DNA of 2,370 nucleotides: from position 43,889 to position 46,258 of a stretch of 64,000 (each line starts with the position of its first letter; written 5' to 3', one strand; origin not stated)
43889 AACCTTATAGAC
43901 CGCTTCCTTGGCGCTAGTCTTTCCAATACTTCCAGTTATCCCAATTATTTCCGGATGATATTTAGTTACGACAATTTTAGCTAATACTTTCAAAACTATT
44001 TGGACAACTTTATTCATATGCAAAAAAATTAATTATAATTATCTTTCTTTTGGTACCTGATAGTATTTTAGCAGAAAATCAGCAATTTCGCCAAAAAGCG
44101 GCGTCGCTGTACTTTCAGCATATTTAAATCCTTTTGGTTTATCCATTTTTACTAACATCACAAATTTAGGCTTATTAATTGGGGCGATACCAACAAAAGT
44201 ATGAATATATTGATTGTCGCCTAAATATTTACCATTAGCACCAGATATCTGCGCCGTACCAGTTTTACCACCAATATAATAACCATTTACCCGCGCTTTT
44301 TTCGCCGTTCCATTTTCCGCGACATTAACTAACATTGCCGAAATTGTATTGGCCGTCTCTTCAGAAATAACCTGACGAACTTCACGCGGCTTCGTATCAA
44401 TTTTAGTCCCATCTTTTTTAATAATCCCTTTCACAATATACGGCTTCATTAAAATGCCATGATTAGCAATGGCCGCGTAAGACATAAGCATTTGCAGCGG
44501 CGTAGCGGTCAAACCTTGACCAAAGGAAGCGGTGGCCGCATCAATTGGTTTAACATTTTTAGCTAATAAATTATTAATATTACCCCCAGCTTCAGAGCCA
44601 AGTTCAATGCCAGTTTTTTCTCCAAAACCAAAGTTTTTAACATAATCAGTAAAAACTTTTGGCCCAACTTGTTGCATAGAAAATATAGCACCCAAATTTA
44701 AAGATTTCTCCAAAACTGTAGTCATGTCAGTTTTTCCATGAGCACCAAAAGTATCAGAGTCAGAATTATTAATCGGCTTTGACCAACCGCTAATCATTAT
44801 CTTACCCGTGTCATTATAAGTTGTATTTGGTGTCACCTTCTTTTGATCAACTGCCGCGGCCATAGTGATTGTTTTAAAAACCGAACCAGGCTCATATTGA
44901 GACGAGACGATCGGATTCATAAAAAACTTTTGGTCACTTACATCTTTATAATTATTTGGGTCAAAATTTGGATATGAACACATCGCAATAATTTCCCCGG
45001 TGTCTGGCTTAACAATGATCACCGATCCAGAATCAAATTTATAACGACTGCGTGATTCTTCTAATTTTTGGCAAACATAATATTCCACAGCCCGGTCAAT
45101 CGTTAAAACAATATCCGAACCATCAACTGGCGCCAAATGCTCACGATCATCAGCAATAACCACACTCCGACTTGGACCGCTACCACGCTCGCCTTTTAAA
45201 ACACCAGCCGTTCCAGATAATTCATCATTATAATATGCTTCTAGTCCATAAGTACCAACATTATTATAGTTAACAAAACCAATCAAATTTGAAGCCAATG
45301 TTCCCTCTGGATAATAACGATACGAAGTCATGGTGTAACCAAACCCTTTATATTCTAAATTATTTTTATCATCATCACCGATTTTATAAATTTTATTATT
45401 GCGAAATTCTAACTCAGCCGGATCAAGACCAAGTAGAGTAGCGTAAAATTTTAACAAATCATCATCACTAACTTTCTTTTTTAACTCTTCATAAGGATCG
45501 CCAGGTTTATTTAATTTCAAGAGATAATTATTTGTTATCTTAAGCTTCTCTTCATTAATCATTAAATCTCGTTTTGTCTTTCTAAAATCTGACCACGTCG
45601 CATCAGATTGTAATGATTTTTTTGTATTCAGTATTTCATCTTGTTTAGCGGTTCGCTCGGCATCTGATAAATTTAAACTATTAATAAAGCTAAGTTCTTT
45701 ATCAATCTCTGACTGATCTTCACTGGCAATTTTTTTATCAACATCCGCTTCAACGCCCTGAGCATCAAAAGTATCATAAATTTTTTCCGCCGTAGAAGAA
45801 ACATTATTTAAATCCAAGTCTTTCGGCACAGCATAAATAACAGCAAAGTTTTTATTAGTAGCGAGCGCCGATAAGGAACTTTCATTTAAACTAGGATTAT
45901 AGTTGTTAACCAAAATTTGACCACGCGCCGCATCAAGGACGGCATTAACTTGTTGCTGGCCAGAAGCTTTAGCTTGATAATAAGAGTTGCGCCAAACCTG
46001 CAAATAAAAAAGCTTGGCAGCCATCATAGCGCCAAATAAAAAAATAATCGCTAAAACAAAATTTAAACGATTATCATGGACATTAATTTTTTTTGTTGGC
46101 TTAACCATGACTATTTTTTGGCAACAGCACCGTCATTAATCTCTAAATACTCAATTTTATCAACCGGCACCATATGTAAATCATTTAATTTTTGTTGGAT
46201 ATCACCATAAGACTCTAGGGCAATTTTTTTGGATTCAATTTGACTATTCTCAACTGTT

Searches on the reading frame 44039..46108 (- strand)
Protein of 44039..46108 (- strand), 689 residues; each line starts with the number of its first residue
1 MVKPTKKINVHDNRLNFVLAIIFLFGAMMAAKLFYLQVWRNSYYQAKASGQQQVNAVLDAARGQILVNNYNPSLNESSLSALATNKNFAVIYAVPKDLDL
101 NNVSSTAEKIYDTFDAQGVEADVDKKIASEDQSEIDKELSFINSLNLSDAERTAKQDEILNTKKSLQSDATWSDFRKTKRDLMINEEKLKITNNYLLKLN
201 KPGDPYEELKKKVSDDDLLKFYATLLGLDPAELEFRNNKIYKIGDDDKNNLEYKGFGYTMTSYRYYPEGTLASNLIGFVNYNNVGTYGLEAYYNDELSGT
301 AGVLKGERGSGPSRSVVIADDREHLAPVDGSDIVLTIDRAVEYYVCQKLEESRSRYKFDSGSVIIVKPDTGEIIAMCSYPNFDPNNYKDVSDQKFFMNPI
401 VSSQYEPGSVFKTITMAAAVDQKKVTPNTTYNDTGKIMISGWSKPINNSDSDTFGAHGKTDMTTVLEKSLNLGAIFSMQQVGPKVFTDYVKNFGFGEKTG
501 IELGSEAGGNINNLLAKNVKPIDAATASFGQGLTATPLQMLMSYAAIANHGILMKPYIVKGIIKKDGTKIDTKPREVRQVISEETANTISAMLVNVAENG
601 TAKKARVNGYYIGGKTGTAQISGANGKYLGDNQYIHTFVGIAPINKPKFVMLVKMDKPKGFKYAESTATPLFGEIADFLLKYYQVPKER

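Call 84: search_protein_families(library=pfam, proteins=[window:44039-46108:-], max_evalue=0.001)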
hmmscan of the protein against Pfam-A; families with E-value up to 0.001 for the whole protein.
window:44039-46108:- (689 aa): 2 families
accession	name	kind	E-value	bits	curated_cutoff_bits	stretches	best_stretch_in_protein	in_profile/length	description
PF00905.27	Transpeptidase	-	1.4e-72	244.9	22.1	1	361-675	1-297/299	Penicillin binding protein transpeptidase domain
PF03717.20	PBP_dimer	-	1.6e-05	25.9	24.4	0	60-305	4-166/180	Penicillin-binding Protein dimerisation domain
